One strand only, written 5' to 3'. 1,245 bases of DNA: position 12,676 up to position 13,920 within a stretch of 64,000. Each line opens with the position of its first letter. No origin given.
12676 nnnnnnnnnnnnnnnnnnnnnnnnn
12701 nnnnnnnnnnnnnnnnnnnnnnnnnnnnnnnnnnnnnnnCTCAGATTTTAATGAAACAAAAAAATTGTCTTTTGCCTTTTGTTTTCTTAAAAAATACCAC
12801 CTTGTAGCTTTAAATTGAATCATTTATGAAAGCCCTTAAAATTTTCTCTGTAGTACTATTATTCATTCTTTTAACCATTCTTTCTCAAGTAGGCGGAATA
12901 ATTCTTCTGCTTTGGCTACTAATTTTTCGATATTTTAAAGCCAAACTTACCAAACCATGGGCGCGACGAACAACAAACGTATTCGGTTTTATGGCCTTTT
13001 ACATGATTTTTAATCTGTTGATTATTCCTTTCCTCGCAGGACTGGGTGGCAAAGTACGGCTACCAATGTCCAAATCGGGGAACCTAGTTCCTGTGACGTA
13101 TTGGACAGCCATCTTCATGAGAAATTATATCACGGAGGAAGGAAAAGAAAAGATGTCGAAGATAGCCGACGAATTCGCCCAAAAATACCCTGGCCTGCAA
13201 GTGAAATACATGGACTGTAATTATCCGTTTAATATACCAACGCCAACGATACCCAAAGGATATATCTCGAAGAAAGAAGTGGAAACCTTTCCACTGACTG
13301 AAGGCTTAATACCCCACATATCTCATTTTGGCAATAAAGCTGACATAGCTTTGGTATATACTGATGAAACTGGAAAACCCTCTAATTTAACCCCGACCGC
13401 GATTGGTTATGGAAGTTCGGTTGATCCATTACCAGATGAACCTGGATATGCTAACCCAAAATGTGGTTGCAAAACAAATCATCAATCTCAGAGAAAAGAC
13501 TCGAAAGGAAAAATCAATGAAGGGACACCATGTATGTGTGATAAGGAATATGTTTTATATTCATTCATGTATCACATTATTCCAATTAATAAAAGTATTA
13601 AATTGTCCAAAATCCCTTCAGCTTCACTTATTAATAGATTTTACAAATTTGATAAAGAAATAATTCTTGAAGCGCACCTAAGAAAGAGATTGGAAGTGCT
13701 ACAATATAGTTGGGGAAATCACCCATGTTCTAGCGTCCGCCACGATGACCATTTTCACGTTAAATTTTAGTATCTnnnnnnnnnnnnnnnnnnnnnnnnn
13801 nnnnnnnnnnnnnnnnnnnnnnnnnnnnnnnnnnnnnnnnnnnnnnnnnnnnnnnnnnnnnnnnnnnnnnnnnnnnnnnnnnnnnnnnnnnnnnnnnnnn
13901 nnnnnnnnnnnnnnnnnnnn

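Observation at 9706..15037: tRNA-flanked block of nine uncharacterised envelope genes between argS/arginase and ftsK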

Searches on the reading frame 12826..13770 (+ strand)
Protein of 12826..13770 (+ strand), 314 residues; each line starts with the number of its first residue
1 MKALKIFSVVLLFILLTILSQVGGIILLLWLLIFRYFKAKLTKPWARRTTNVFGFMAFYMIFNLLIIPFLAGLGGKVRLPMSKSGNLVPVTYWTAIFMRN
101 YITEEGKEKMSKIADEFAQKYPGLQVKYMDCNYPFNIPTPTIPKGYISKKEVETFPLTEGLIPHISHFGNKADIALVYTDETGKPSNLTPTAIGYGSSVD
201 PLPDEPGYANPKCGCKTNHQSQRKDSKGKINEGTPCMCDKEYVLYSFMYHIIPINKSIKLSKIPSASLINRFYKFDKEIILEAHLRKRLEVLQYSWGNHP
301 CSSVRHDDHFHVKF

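Call 5: search_protein_families(library=pfam, max_evalue=0.1, proteins=[window:12826-13770:+])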
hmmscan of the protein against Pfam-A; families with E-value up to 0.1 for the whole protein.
window:12826-13770:+ (314 aa): 0 families

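Call 6: search_protein_families(library=ncbifam, max_evalue=0.1, proteins=[window:12826-13770:+])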
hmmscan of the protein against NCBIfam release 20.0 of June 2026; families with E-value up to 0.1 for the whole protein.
window:12826-13770:+ (314 aa): 0 families

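Call 7: find_encoding_contigs(protein=window:12826-13770:+, flank=10000, max_places=10)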
Protein window:12826-13770:+ (314 aa): 5 contigs read that carry it; 3 places shown.
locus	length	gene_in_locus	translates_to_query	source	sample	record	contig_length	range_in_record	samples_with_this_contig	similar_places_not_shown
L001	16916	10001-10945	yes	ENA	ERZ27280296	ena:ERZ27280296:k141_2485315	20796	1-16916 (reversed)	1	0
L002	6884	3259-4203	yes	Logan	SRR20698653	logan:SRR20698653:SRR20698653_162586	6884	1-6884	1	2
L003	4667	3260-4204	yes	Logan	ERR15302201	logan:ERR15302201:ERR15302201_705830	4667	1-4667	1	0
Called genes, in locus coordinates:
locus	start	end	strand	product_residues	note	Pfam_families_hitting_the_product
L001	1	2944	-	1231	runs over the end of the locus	PF07504:FTP, PF01447:Peptidase_M4, PF02868:Peptidase_M4_C, PF00801:PKD, PF18911:PKD_4, PF00431:CUB, PF00801:PKD, PF18911:PKD_4, +1 more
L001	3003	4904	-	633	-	PF00750:tRNA-synt_1d, PF05746:DALR_1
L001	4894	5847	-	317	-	PF00491:Arginase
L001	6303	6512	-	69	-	-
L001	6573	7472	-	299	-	-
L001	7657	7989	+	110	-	-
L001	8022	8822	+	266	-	-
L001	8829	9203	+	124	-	PF03734:YkuD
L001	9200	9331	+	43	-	-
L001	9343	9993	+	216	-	PF13645:YkuD_2, PF03734:YkuD (weak)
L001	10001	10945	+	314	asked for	-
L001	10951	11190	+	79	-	-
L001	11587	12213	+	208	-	-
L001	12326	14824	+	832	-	PF13491:FtsK_4TM, PF17854:FtsK_alpha, PF01580:FtsK_SpoIIIE, PF09397:FtsK_gamma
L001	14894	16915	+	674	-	?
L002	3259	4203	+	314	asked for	-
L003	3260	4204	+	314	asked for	-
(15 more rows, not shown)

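Call 22: find_homologous_proteins(query=window:12826-13770:+, max_evalue=0.001)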
Query window:12826-13770:+ (314 aa): 71 proteins with E <= 0.001 among 1464 candidates.
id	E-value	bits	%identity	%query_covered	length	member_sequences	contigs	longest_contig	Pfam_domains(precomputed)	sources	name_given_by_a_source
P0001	7.9e-211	717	98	100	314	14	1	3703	-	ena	-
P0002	3.8e-134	465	73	100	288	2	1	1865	-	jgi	-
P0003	2.4e-125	436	69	100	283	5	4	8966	-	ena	-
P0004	4.7e-123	428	68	100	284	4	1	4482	-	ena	-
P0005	7.1e-116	405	58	100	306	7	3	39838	-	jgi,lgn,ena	-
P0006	1.3e-114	401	64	100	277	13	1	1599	-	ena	-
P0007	1.0e-111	391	57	100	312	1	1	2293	-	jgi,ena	jgi:hypothetical protein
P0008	1.2e-111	391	57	100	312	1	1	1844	-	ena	-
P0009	1.3e-111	391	57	100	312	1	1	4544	-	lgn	-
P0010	1.5e-111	391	57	100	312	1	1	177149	-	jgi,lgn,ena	jgi:hypothetical protein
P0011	7.4e-111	388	57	100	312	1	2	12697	-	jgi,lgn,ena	jgi:hypothetical protein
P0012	9.5e-111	388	57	100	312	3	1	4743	-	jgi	jgi:hypothetical protein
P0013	1.1e-110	388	57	100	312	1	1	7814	-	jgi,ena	jgi:hypothetical protein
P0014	1.2e-110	388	57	100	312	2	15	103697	-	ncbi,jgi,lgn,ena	jgi:hypothetical protein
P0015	1.6e-110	387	56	100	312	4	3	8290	-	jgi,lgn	jgi:hypothetical protein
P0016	2.0e-110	387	57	100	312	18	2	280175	-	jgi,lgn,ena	jgi:hypothetical protein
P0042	4.5e-77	277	49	99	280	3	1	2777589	-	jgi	jgi:hypothetical protein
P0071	3.6e-34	136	34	100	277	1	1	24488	-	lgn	-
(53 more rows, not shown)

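Call 23: find_encoding_contigs(protein=P0042, flank=8000, max_places=2)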
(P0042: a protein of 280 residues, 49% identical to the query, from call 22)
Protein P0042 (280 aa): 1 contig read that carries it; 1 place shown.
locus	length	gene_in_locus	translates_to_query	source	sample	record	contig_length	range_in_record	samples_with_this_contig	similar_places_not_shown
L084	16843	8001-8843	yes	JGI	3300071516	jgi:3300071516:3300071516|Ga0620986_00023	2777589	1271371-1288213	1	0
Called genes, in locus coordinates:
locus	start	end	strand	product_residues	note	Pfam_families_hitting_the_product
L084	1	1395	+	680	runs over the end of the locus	PF02683:DsbD_TM, PF13098:Thioredoxin_2, PF13899:Thioredoxin_7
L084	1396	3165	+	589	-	PF01751:Toprim, PF01131:Topoisom_bac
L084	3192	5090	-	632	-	PF03485:Arg_tRNA_synt_N (weak), PF00750:tRNA-synt_1d, PF05746:DALR_1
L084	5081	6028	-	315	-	PF00491:Arginase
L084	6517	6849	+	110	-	-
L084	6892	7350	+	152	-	PF03734:YkuD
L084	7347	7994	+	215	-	PF13645:YkuD_2, PF03734:YkuD (weak), PF13645:YkuD_2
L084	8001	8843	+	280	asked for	-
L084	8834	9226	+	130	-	-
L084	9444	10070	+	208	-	-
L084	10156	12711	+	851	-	PF13491:FtsK_4TM, PF17854:FtsK_alpha, PF01580:FtsK_SpoIIIE, PF09397:FtsK_gamma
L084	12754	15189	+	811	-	PF00246:Peptidase_M14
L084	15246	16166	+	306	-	PF01346:FKBP_N (faint), PF00254:FKBP_C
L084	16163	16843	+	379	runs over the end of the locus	-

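Call 24: find_encoding_contigs(protein=P0016, flank=8000, max_places=2)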
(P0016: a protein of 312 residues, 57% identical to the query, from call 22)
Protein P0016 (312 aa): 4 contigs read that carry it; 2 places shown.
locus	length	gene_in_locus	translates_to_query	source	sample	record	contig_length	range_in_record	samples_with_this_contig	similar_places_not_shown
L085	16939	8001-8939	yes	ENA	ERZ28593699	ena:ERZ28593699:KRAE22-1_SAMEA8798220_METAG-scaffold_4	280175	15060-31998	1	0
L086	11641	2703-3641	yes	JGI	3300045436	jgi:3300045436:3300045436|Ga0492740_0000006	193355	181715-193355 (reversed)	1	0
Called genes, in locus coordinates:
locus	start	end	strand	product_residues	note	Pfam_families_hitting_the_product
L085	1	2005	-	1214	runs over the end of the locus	PF01447:Peptidase_M4, PF02868:Peptidase_M4_C, PF18911:PKD_4, PF00431:CUB, PF00801:PKD, PF18911:PKD_4, PF00801:PKD, PF18911:PKD_4, +3 more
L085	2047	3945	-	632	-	PF03485:Arg_tRNA_synt_N (weak), PF00750:tRNA-synt_1d, PF05746:DALR_1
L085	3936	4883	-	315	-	PF00491:Arginase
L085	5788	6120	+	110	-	-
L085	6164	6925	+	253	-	-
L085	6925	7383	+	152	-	PF03734:YkuD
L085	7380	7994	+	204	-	PF13645:YkuD_2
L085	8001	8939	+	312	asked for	-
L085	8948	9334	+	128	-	-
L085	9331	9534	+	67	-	-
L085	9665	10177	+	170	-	-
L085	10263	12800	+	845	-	PF13491:FtsK_4TM, PF17854:FtsK_alpha, PF01580:FtsK_SpoIIIE, PF09397:FtsK_gamma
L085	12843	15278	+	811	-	PF00246:Peptidase_M14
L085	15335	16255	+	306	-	PF01346:FKBP_N (faint), PF00254:FKBP_C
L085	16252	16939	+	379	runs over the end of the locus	-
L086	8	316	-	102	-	-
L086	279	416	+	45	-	-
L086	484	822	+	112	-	-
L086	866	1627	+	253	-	-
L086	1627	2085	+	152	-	PF03734:YkuD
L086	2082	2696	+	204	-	PF13645:YkuD_2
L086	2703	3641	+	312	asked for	-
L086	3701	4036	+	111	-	-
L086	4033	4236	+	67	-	-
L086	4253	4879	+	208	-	-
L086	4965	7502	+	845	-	PF13491:FtsK_4TM, PF17854:FtsK_alpha, PF01580:FtsK_SpoIIIE, PF09397:FtsK_gamma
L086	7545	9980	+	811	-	PF00246:Peptidase_M14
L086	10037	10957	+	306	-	PF01346:FKBP_N (faint), PF00254:FKBP_C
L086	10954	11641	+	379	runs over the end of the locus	-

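Call 25: find_encoding_contigs(protein=P0071, flank=8000, max_places=2)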
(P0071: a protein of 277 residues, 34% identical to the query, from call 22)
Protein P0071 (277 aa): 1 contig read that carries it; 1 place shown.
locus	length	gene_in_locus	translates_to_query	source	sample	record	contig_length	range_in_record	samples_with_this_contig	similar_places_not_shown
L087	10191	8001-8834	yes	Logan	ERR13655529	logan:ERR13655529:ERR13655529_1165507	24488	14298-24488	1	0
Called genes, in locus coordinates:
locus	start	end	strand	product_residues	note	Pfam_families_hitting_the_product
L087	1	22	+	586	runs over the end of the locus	PF01343:Peptidase_S49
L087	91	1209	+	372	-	PF12679:ABC2_membrane_2 (weak), PF12698:ABC2_membrane_3, PF01061:ABC2_membrane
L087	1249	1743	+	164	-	-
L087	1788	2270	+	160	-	PF11138:DUF2911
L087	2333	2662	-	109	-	PF11009:BrxC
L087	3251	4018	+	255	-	PF00929:RNase_T, PF13482:RNase_H_2 (faint), PF20600:ExoX-like_C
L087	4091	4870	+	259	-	PF00535:Glycos_transf_2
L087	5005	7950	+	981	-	PF00326:Peptidase_S9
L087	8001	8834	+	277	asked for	-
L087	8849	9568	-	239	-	-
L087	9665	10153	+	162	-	PF00300:His_Phos_1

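Call 26: find_encoding_contigs(protein=P0005, flank=8000, max_places=2)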
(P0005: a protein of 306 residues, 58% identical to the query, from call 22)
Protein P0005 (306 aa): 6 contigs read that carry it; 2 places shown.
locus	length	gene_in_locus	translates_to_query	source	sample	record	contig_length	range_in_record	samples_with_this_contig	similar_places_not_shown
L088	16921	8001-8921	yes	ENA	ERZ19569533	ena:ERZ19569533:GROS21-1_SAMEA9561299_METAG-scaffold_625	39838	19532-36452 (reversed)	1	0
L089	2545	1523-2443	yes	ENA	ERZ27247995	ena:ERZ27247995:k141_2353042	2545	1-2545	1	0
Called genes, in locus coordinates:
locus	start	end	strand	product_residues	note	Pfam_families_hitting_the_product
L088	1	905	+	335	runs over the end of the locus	PF01073:3Beta_HSD, PF01370:Epimerase, PF02719:Polysacc_synt_2, PF07993:NAD_binding_4, PF13460:NAD_binding_10 (weak), PF16363:GDP_Man_Dehyd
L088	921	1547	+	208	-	PF04240:Caroten_synth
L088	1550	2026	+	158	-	-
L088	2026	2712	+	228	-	PF18916:Lycopene_cyc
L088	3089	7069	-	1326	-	PF23759:GBD_T9SS_assoc (weak), PF02368:Big_2, PF18962:Por_Secre_tail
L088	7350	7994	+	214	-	PF13645:YkuD_2, PF03734:YkuD (faint), PF13645:YkuD_2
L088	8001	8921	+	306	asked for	-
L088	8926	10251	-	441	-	PF13638:PIN_4, PF02562:PhoH, PF13604:AAA_30 (faint)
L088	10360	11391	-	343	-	-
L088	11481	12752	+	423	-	PF02403:Seryl_tRNA_N, PF00587:tRNA-synt_2b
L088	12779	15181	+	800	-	PF18962:Por_Secre_tail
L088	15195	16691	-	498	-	PF02518:HATPase_c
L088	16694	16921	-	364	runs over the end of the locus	PF20706:GT4-conflict, PF00534:Glycos_transf_1, PF13692:Glyco_trans_1_4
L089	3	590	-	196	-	?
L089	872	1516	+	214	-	PF13645:YkuD_2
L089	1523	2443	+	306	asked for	-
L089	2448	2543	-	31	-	?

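Call 29: search_solved_structures(query=A1, max_evalue=10, show_alignments=3)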
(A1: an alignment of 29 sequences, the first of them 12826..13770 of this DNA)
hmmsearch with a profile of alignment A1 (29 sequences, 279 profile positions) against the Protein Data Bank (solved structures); distinct sequences matched with E-value up to 10: 2.
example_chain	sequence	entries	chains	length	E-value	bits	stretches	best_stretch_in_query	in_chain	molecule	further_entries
6r2m_A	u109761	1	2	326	0.11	15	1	161-262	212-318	Glycoside transferase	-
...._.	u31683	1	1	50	1.2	11.6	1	14-44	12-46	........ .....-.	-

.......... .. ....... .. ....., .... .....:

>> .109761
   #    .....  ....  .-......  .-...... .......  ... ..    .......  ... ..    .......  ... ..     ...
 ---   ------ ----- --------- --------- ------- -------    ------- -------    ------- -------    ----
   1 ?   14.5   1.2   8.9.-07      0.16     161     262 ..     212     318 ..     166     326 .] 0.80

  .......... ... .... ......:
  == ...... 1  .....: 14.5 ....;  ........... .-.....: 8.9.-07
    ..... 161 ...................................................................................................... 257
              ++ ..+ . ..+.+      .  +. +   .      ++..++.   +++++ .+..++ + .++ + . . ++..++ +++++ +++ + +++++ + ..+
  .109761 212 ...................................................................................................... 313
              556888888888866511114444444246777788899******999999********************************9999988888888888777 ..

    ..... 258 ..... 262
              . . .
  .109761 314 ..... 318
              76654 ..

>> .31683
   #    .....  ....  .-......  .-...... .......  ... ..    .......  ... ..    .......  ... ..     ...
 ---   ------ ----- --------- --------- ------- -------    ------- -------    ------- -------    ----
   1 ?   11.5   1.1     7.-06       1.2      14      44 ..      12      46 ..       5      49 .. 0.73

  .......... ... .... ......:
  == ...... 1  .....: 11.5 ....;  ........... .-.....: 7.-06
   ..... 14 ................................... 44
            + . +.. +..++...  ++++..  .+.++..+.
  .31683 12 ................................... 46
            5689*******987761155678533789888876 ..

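Call 31: search_protein_families(library=phrogs, max_evalue=0.01, proteins=[window:12826-13770:+, L001:9343-9993:+])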
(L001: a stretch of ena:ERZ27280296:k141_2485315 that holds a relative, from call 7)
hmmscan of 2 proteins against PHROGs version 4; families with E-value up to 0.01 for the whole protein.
window:12826-13770:+ (314 aa): 0 families

L001:9343-9993:+ (216 aa): 0 families

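Call 32: search_protein_families(library=padloc, max_evalue=0.01, proteins=[window:12826-13770:+, L001:9343-9993:+])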
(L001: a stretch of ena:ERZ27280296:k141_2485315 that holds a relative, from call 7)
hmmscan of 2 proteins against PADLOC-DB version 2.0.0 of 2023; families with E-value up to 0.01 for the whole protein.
window:12826-13770:+ (314 aa): 0 families

L001:9343-9993:+ (216 aa): 0 families

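Call 33: predict_structure(alignment_id=A1)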
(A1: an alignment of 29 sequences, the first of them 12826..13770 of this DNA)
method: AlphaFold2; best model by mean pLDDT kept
length: 314 residues; sequences in the alignment: 29
mean_pLDDT: 80.7   pTM: 0.81
mean pLDDT of the five models: 80.7, 80.4, 76.6, 76.1, 75.5
residues with pLDDT >= 90: 144; 70-90: 98; 50-70: 35; < 50: 37
segments of 3 or more residues with pLDDT < 50: 139-161, 219-231
pLDDT, mean of each block of 10 residues (from residue 1): 93 90 94 95 96 97 95 91 92 89 94 98 94 68 37 38 60 94 94 75 79 56 42 63 75 88 96 87 86 64 80 88
secondary structure, 60 per line:
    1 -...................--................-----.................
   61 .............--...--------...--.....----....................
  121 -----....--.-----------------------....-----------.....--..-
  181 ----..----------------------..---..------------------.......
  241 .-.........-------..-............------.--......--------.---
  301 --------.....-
elements in order: H2-20 H23-38 H44-73 E76-78 E87-89 H92-96 E101-103 H104-120 E126-129 H156-159 E171-175 H234-241 H243-251 H262-273 H283-288 E309-313

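Call 36: fold_search(model_id=the predicted structure, library=pdb)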
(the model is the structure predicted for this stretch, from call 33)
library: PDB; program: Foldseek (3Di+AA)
matches with E <= 10: 53; with E <= 0.001: 0
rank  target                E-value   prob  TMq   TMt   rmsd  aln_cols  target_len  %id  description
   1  1u10_C                2.5e-03  1.00  0.38  0.48   7.4       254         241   11  MEPA, active form with ZN in P1 (released 2004-09-07)
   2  1u10_A                2.6e-03  1.00  0.40  0.52   5.4       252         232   12  MEPA, active form with ZN in P1 (released 2004-09-07)
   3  1tzp_B                2.9e-03  1.00  0.37  0.48   6.4       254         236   13  MEPA, inactive form without ZN in P21 (released 2004-09-07)
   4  1u10_B                3.9e-03  1.00  0.40  0.51   5.7       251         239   12  MEPA, active form with ZN in P1 (released 2004-09-07)
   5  1tzp_A                4.9e-03  1.00  0.37  0.48   6.9       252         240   13  MEPA, inactive form without ZN in P21 (released 2004-09-07)
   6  7rpk_H                5.6e-02  0.99  0.18  0.37   6.9       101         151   11  Cryo-EM structure of murine Dispatched in complex with Sonic hedgehog (released 2021-10-27)
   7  2ibg_G                1.2e-01  0.96  0.17  0.37   6.8       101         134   13  Crystal Structure of Hedgehog Bound to the FNIII Domains of Ihog (released 2006-10-24)
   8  3ho5_H                1.3e-01  0.95  0.19  0.37   6.2       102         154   11  Crystal structure of Hedgehog-interacting protein (HHIP) and Sonic hedgehog (SHH) complex (released 2009-06-23)
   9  4c4m_A                1.4e-01  0.95  0.19  0.37   6.8       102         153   11  Crystal structure of the Sonic Hedgehog-chondroitin-4-sulphate complex (released 2013-10-02)
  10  3k7h                  1.5e-01  0.95  0.19  0.37   5.8       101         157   10  Crystal structure of the E95K mutant of the Indian Hedgehog N-terminal signalling domain (released 2011-01-26)
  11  3k7g                  1.7e-01  0.93  0.19  0.35   6.7       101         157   10  Crystal structure of the Indian Hedgehog N-terminal signalling domain (released 2011-01-26)
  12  3mxw_A                1.7e-01  0.92  0.19  0.36   6.9       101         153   11  Crystal structure Sonic hedgehog bound to the 5E1 fab fragment (released 2010-05-26)
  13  1vhh                  1.8e-01  0.94  0.19  0.37   6.0       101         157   11  A POTENTIAL CATALYTIC SITE WITHIN THE AMINO-TERMINAL SIGNALLING DOMAIN OF SONIC HEDGEHOG (released 1996-01-29)
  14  3n1f_B                1.8e-01  0.90  0.19  0.37   6.0       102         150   10  Crystal Structure of IhhN bound to CDOFn3 (released 2010-06-02)
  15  2wg3_B                1.8e-01  0.89  0.17  0.34   6.3        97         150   12  Crystal structure of the complex between human hedgehog-interacting protein HIP and desert hedgehog without calcium (released 2009-06-30)
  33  4jid_A                4.1e-01  0.44  0.17  0.27   8.2       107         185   18  Crystal structure of BaLdcB / VanY-like L,D-carboxypeptidase Zinc(II)-free (released 2013-04-03)
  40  4jid_B                8.1e-01  0.23  0.18  0.29   9.6       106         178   16  Crystal structure of BaLdcB / VanY-like L,D-carboxypeptidase Zinc(II)-free (released 2013-04-03)
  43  4mph_A                9.1e-01  0.21  0.18  0.29   9.4       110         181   14  Crystal structure of BaLdcB / VanY-like L,D-carboxypeptidase Zinc(II)-bound (released 2013-09-25)
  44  4mph_B                1.1e+00  0.18  0.18  0.28   9.4       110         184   15  Crystal structure of BaLdcB / VanY-like L,D-carboxypeptidase Zinc(II)-bound (released 2013-09-25)
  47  4ox3                  5.9e+00  0.07  0.15  0.21   7.5        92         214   13  Structure of the LdcB LD-carboxypeptidase reveals the molecular basis of peptidoglycan recognition (released 2014-06-11)
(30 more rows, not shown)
